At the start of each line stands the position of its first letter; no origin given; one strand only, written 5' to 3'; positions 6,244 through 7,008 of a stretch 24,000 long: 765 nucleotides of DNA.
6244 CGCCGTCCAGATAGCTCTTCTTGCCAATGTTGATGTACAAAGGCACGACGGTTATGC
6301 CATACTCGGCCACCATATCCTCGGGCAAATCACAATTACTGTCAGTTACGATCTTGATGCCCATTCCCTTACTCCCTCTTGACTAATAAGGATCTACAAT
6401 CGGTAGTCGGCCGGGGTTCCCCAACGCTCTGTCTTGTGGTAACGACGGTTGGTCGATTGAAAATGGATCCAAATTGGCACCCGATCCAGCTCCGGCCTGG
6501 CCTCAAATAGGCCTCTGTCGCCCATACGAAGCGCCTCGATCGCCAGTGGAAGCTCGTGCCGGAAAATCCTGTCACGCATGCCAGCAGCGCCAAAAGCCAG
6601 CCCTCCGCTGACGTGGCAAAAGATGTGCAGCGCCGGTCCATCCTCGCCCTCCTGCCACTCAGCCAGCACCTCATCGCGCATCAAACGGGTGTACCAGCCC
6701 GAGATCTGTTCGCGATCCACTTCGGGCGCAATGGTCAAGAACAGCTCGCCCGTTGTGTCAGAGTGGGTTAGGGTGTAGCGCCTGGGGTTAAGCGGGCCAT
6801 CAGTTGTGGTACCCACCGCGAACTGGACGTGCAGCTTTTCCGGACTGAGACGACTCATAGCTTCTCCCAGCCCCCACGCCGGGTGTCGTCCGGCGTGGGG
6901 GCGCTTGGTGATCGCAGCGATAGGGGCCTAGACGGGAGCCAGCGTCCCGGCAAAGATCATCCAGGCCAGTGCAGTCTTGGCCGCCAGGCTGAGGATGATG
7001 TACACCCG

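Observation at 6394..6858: Chlorophyll Mg-dechelatase (staygreen) homolog placed directly behind a photoreceptor gene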

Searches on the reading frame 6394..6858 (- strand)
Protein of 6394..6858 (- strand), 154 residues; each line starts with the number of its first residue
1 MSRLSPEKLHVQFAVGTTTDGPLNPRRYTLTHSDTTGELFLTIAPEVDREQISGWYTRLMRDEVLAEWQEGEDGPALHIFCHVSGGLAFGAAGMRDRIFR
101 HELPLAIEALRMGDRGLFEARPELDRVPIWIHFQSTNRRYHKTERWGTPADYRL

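Call 3: search_protein_families(library=pfam, proteins=[window:6394-6858:-], max_evalue=0.01)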
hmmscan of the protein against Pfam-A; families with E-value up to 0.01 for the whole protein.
window:6394-6858:- (154 aa): 1 family
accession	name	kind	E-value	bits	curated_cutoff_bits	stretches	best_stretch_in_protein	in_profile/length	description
PF12638.12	Staygreen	-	6.2e-49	166.1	27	1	4-152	2-147/147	Staygreen protein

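Call 4: search_protein_families(library=ncbifam, proteins=[window:6394-6858:-], max_evalue=0.01)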
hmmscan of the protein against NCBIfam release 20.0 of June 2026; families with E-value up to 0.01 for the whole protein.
window:6394-6858:- (154 aa): 0 families

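Call 5: search_solved_structures(query=window:6394-6858:-, show_alignments=2, max_evalue=0.01)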
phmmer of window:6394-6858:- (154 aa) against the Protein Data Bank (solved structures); distinct sequences matched with E-value up to 0.01: 1.
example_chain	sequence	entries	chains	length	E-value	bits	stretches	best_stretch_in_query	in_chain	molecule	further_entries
7y5y_A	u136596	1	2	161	4.5e-55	189.3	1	1-154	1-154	Staygreen domain-containing protein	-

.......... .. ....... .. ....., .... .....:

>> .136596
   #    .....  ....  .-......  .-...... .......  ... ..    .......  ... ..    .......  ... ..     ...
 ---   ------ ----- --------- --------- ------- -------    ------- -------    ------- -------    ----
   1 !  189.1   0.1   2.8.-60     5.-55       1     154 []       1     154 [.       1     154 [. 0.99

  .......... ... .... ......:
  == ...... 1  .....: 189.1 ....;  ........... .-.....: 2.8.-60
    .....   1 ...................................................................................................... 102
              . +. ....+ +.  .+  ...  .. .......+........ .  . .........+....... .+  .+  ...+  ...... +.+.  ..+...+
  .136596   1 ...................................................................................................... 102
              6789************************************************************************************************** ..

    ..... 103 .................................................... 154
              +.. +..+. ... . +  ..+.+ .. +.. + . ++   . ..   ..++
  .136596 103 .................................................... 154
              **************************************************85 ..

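Call 13: find_related_loci(query=window:6394-6858:-, collection=genome_contigs, flank=8000)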
Query window:6394-6858:- (154 aa) in genome_contigs; peptide patterns used: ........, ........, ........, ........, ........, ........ (x = any residue, [..] = any of these).
133 stretches matched a pattern; 3 encode a relative of the query (tblastn E <= 1e-3); 3 distinct loci.
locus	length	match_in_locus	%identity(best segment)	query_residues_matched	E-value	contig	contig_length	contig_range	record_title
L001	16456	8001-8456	63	1-152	9e-66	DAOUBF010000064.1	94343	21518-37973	MAG TPA_asm: Anaerolineae bacterium isolate H68_711 k101_320156, whole genome shotgun sequence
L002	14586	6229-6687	66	1-153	1e-64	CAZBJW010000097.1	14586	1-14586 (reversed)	MAG TPA_asm: uncultured Anaerolineales bacterium isolate binchicken_co294_156 genome assembly, contig: NODE_4141_length_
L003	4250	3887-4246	59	1-122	4e-40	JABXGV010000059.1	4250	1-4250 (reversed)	MAG: archaeon isolate H02S_Hermod_124 h02s_124_k137_827642, whole genome shotgun sequence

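Call 15: find_homologous_proteins(query=window:6394-6858:-, max_evalue=0.00001)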
Query window:6394-6858:- (154 aa): 3651 proteins with E <= 0.00001 among 3680 candidates; the best 120 are listed.
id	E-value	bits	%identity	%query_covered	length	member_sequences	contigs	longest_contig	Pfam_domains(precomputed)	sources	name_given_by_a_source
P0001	8.3e-102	356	100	100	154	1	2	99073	PF12638.13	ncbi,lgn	-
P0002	1.2e-94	333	92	99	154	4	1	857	PF12638.13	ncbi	-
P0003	7.5e-85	301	83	99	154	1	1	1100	PF12638.13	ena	-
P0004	4.5e-84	298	83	99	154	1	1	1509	PF12638.13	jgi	jgi:hypothetical protein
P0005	2.1e-83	296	82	99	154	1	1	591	PF12638.13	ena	-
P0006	2.5e-83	296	81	100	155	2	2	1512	PF12638.13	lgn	-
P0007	3.7e-83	295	82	99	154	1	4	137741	PF12638.13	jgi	jgi:hypothetical protein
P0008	3.9e-83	295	82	99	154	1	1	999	PF12638.13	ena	-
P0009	5.5e-83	295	81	99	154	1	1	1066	PF12638.13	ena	-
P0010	8.3e-83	294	82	99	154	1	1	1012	PF12638.13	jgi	jgi:hypothetical protein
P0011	9.6e-83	294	82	99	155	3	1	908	PF12638.13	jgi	-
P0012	1.5e-82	293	81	99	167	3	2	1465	PF12638.13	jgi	jgi:hypothetical protein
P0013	1.7e-82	293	80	99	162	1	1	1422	PF12638.13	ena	-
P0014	1.8e-82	293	80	99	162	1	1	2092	PF12638.13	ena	-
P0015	4.5e-82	292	81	100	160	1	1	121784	PF12638.13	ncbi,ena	-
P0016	2.9e-81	289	80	99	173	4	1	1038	PF12638.13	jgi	-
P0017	3.4e-81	289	80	99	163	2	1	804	PF12638.13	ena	-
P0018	3.5e-81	289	80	99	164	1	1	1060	PF12638.13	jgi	jgi:hypothetical protein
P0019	6.9e-81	288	80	99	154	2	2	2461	PF12638.13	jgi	jgi:Staygreen protein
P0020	1.0e-80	287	77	100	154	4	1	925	PF12638.13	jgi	jgi:hypothetical protein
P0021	5.7e-80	285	80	99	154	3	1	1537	PF12638.13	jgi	-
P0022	8.3e-80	284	80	99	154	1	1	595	PF12638.13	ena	-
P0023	4.3e-79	282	77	100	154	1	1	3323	PF12638.13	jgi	jgi:hypothetical protein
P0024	9.2e-79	281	78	99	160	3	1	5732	PF12638.13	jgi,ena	-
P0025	2.1e-78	280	78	99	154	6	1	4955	PF12638.13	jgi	jgi:hypothetical protein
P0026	2.4e-78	280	79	99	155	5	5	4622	PF12638.13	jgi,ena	jgi:hypothetical protein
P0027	5.0e-78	279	76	99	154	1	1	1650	PF12638.13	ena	-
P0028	5.7e-78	278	76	99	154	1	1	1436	PF12638.13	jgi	jgi:hypothetical protein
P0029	1.3e-77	277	77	100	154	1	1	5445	PF12638.13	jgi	-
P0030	2.2e-77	277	75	100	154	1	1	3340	PF12638.13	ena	-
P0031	2.8e-77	276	77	100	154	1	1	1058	PF12638.13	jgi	jgi:hypothetical protein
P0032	3.0e-77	276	76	100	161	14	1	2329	PF12638.13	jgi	jgi:hypothetical protein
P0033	6.0e-77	275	73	100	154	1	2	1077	PF12638.13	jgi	jgi:hypothetical protein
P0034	7.2e-77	275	75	99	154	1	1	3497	PF12638.13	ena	-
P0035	8.0e-77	275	76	99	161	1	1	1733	PF12638.13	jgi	jgi:hypothetical protein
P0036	9.6e-77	274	76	99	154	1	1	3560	PF12638.13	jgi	jgi:hypothetical protein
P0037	2.0e-76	273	75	99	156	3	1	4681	PF12638.13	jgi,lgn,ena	-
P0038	2.8e-76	273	75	99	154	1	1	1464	PF12638.13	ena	-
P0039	3.0e-76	273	76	100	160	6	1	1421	PF12638.13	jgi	-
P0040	3.6e-76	273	76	99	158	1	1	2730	PF12638.13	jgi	jgi:hypothetical protein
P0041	3.8e-76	272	79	93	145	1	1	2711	PF12638.13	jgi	-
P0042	4.1e-76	272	78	99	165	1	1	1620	PF12638.13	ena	-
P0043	5.8e-76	272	76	100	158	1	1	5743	PF12638.13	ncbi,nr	ncbi:MAG: staygreen family protein [Anaerolineae bacterium]|nr:staygreen family protein [Anaerolinea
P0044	7.4e-76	272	76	100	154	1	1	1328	PF12638.13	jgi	jgi:hypothetical protein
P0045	7.4e-76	272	76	100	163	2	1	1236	PF12638.13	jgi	jgi:hypothetical protein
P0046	7.7e-76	271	75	98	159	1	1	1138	PF12638.13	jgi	jgi:Staygreen protein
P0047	1.0e-75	271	75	99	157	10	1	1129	PF12638.13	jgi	jgi:hypothetical protein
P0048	1.6e-75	270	76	99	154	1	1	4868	PF12638.13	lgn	-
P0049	2.3e-75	270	74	99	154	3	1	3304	PF12638.13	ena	-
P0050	4.1e-75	269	75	99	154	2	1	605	PF12638.13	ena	-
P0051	4.6e-75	269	75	100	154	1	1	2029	PF12638.13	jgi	jgi:hypothetical protein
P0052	4.8e-75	269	75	99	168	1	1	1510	PF12638.13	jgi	jgi:Staygreen protein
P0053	5.2e-75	269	73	99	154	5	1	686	PF12638.13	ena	-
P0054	5.5e-75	269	75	100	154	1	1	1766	PF12638.13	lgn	-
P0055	7.0e-75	268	73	99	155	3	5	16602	PF12638.13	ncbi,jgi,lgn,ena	-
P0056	8.4e-75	268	75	100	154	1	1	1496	PF12638.13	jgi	jgi:hypothetical protein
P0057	1.1e-74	268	73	100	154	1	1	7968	PF12638.13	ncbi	-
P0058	1.2e-74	268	74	99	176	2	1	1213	PF12638.13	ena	-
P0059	1.4e-74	267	73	99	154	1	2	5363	PF12638.13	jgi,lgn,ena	-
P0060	1.9e-74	267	74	99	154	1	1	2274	PF12638.13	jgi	jgi:hypothetical protein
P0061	2.7e-74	266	75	99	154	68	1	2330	PF12638.13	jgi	jgi:hypothetical protein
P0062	3.1e-74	266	75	99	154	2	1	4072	PF12638.13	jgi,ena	-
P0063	3.1e-74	266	75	99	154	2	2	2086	PF12638.13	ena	-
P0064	3.4e-74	266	75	98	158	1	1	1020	PF12638.13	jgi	jgi:hypothetical protein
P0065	4.1e-74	266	73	100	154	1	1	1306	PF12638.13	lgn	-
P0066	5.4e-74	266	75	100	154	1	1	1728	PF12638.13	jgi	-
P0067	5.9e-74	265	75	99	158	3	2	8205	PF12638.13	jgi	jgi:hypothetical protein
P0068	8.0e-74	265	74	100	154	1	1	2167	PF12638.13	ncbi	-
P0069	8.6e-74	265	75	99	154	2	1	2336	PF12638.13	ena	-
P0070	9.7e-74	265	75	99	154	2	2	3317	PF12638.13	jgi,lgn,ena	-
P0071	1.4e-73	264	75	100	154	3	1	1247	PF12638.13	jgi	-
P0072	1.5e-73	264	73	100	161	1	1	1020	PF12638.13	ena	-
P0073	1.5e-73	264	75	100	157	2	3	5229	PF12638.13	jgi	jgi:hypothetical protein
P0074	1.5e-73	264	75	100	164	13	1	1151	PF12638.13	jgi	jgi:hypothetical protein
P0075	6.7e-73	262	73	100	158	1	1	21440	PF12638.13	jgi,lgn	jgi:hypothetical protein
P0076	7.2e-73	262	73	99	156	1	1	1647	PF12638.13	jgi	jgi:hypothetical protein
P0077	7.8e-73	262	72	100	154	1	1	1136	PF12638.13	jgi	jgi:hypothetical protein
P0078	1.2e-72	261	73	99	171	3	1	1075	PF12638.13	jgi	jgi:hypothetical protein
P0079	1.3e-72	261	73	100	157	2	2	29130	PF12638.13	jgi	jgi:hypothetical protein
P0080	1.6e-72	261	72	100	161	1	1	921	PF12638.13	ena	-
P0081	2.6e-72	260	71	100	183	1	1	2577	PF12638.13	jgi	-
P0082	3.1e-72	260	71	99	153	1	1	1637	PF12638.13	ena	-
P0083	4.3e-72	259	73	100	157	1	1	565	PF12638.13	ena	-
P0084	4.4e-72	259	72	100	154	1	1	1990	PF12638.13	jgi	jgi:hypothetical protein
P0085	6.6e-72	259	72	99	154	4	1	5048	PF12638.13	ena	-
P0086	7.3e-72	259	73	99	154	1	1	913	PF12638.13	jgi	-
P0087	9.5e-72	258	70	99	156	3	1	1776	PF12638.13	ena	-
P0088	1.2e-71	258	75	99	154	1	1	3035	PF12638.13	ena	-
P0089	1.3e-71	258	70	99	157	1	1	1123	PF12638.13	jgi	jgi:hypothetical protein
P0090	1.7e-71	257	68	100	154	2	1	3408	PF12638.13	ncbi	-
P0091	1.7e-71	257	71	100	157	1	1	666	PF12638.13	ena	-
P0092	2.3e-71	257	72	100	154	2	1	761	PF12638.13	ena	-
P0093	2.8e-71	257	71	100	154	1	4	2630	PF12638.13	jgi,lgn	-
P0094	3.2e-71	256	72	99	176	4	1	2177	PF12638.13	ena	-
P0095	3.3e-71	256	71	99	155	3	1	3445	PF12638.13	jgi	-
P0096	4.6e-71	256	70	99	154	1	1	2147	PF12638.13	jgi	jgi:magnesium dechelatase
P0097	6.8e-71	255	70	99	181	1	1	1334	PF12638.13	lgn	-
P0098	6.8e-71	255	69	100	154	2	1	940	PF12638.13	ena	-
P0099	7.3e-71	255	71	99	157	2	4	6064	PF12638.13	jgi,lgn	jgi:hypothetical protein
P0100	7.4e-71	255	73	99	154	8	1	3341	PF12638.13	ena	-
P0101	7.5e-71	255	71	100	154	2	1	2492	PF12638.13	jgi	jgi:hypothetical protein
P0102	7.6e-71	255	71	99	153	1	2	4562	PF12638.13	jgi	jgi:hypothetical protein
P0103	1.2e-70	255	73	99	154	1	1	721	PF12638.13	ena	-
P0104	1.9e-70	254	71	99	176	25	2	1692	PF12638.13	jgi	jgi:hypothetical protein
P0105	2.2e-70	254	71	99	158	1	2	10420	PF12638.13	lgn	-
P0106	2.6e-70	254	73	100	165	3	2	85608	PF12638.13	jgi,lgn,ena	jgi:hypothetical protein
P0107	2.7e-70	253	69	99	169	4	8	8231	PF12638.13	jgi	jgi:hypothetical protein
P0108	3.4e-70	253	71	100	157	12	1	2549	PF12638.13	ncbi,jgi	-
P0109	3.5e-70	253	71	100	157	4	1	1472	PF12638.13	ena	-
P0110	6.9e-70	252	70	100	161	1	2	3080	PF12638.13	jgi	jgi:hypothetical protein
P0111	7.8e-70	252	71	100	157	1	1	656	PF12638.13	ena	-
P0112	8.5e-70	252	71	99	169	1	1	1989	PF12638.13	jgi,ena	-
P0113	8.6e-70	252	73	100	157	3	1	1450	PF12638.13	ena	-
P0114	9.1e-70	252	71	99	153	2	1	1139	PF12638.13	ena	-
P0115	9.2e-70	252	70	100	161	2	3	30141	PF12638.13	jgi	jgi:hypothetical protein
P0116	1.1e-69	251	69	100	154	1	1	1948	PF12638.13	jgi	jgi:hypothetical protein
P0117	1.6e-69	251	71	100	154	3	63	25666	PF12638.13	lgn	-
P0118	2.0e-69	251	70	99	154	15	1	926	PF12638.13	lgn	-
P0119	2.2e-69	250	70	100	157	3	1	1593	PF12638.13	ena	-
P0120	2.6e-69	250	73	99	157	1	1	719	PF12638.13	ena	-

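Call 16: find_encoding_contigs(protein=P0001, flank=10000, max_places=4)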
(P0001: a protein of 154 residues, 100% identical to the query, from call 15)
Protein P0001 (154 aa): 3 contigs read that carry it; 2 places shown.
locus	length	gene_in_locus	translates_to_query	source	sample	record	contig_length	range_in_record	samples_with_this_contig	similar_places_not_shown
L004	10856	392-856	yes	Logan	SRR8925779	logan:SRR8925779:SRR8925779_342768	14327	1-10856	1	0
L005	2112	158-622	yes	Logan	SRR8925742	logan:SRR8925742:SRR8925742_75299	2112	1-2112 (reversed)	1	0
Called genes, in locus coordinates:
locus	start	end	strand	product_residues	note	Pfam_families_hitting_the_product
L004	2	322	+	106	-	?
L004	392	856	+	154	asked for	PF12638:Staygreen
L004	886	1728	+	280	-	PF02645:DegV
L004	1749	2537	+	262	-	PF06966:DUF1295, PF02544:Steroid_dh, PF04191:PEMT (weak)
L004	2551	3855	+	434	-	PF00376:MerR (weak), PF13411:MerR_1, PF02607:B12-binding_2, PF02310:B12-binding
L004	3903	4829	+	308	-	PF01370:Epimerase, PF13460:NAD_binding_10 (weak), PF08338:DUF1731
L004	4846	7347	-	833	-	PF00072:Response_reg, PF00989:PAS, PF08448:PAS_4, PF13188:PAS_8 (weak), PF13426:PAS_9, PF00512:HisKA, PF02518:HATPase_c, PF00072:Response_reg, +2 more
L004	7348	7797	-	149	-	PF00072:Response_reg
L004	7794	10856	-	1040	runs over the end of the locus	PF07695:7TMR-DISM_7TM, PF16927:HisKA_7TM (weak), PF13426:PAS_9 (weak), PF08447:PAS_3, PF01590:GAF, PF13185:GAF_2, PF00512:HisKA, PF02518:HATPase_c, +5 more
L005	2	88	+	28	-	?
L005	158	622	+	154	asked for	PF12638:Staygreen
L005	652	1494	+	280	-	PF02645:DegV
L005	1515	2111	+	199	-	?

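Call 17: find_encoding_contigs(protein=P0007, flank=8000, max_places=4)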
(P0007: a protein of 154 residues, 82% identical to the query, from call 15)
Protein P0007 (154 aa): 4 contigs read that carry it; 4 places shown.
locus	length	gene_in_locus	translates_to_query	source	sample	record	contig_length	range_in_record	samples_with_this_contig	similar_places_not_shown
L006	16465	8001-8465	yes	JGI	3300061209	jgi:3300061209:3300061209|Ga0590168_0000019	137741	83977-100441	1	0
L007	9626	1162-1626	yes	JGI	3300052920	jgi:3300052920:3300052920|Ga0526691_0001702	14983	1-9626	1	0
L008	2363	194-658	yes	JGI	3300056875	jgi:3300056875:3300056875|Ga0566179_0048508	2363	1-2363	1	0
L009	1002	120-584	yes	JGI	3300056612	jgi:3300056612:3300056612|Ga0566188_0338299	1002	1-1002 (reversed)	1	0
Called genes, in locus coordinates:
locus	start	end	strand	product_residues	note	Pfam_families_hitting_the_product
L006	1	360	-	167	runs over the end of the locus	PF02559:CarD_TRCF_RID, PF21095:CarD_C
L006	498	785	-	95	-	PF00076:RRM_1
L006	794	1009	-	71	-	PF00313:CSD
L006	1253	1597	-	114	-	PF00248:Aldo_ket_red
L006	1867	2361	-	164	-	-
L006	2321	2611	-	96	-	-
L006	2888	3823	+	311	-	-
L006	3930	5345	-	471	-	PF00890:FAD_binding_2 (weak), PF01266:DAO (weak), PF01494:FAD_binding_3 (weak), PF01593:Amino_oxidase (faint), PF01946:Thi4 (weak), PF12831:FAD_oxidored (weak), PF13450:NAD_binding_8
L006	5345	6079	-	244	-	-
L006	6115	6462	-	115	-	PF01740:STAS, PF13466:STAS_2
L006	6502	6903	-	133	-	PF09945:DUF2177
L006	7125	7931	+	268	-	PF18761:Heliorhodopsin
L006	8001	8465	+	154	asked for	PF12638:Staygreen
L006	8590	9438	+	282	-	PF02645:DegV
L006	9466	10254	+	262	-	PF06966:DUF1295, PF02544:Steroid_dh, PF04191:PEMT (weak)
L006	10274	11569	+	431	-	PF00376:MerR, PF13411:MerR_1, PF02607:B12-binding_2, PF02310:B12-binding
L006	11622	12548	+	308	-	PF01370:Epimerase, PF13460:NAD_binding_10, PF08338:DUF1731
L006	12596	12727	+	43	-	-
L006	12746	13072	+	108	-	PF00578:AhpC-TSA, PF08534:Redoxin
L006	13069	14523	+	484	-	PF00875:DNA_photolyase, PF03441:FAD_binding_7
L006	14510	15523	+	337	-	PF00005:ABC_tran, PF13304:AAA_21, PF13732:DrrA1-3_C (weak)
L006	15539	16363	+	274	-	PF01061:ABC2_membrane, PF12698:ABC2_membrane_3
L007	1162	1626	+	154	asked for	PF12638:Staygreen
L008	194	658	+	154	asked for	PF12638:Staygreen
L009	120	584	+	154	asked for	PF12638:Staygreen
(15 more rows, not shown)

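Call 18: find_encoding_contigs(protein=P0015, flank=8000, max_places=4)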
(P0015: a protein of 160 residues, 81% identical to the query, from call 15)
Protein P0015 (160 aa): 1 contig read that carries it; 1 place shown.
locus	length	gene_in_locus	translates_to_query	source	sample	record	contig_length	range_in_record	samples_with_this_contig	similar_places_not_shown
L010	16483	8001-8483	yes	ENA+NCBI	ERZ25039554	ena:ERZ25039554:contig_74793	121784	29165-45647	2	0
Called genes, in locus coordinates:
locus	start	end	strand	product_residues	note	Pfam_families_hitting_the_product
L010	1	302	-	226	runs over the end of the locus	-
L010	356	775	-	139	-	-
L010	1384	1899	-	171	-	-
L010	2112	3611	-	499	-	-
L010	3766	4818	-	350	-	-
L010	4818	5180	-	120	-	PF00890:FAD_binding_2 (weak), PF01266:DAO, PF01494:FAD_binding_3 (weak), PF01946:Thi4 (weak), PF03486:HI0933_like (faint), PF12831:FAD_oxidored, PF13450:NAD_binding_8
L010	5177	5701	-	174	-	-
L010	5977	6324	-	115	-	PF01740:STAS, PF13466:STAS_2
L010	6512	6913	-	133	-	PF09945:DUF2177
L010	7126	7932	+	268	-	PF18761:Heliorhodopsin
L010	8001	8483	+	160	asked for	PF12638:Staygreen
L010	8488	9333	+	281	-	PF02645:DegV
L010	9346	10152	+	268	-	PF06966:DUF1295, PF02544:Steroid_dh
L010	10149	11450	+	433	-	PF00376:MerR (weak), PF13411:MerR_1, PF02607:B12-binding_2, PF02310:B12-binding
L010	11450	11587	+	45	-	PF00875:DNA_photolyase (weak)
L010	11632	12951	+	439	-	PF00875:DNA_photolyase, PF03441:FAD_binding_7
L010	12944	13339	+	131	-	PF00005:ABC_tran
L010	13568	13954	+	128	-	PF13732:DrrA1-3_C (weak)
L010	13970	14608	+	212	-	PF01061:ABC2_membrane (weak)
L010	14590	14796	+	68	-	-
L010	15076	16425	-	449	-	PF02730:AFOR_N, PF01314:AFOR_C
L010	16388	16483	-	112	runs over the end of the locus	PF02730:AFOR_N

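Call 19: find_encoding_contigs(protein=P0106, flank=8000, max_places=3)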
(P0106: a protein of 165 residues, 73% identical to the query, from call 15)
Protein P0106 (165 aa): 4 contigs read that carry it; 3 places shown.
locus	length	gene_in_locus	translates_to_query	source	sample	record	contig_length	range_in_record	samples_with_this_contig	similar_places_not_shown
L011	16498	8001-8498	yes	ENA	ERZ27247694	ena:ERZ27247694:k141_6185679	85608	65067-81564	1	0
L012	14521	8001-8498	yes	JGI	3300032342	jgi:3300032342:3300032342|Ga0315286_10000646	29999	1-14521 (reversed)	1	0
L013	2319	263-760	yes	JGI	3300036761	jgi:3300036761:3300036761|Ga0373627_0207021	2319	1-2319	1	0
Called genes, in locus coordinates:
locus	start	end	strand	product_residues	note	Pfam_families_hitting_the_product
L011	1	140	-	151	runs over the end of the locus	PF05198:IF3_N, PF00707:IF3_C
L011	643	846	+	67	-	PF00056:Ldh_1_N (weak)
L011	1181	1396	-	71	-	-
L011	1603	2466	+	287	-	PF03441:FAD_binding_7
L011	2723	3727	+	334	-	PF14249:Tocopherol_cycl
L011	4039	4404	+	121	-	PF07343:DUF1475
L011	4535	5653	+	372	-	PF02163:Peptidase_M50, PF00571:CBS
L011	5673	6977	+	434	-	PF07690:MFS_1, PF12832:MFS_1_like (faint), PF13347:MFS_2, PF00083:Sugar_tr, PF05977:MFS_3 (weak), PF07690:MFS_1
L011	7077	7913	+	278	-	PF18761:Heliorhodopsin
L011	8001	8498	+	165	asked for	PF12638:Staygreen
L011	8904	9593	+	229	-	PF00072:Response_reg, PF00486:Trans_reg_C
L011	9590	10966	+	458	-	PF08521:2CSK_N, PF00672:HAMP, PF00512:HisKA, PF02518:HATPase_c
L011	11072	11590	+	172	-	PF03413:PepSY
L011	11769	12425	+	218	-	-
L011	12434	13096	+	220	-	PF13191:AAA_16 (weak), PF00005:ABC_tran, PF13304:AAA_21 (faint)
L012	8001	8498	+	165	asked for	PF12638:Staygreen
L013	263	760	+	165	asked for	PF12638:Staygreen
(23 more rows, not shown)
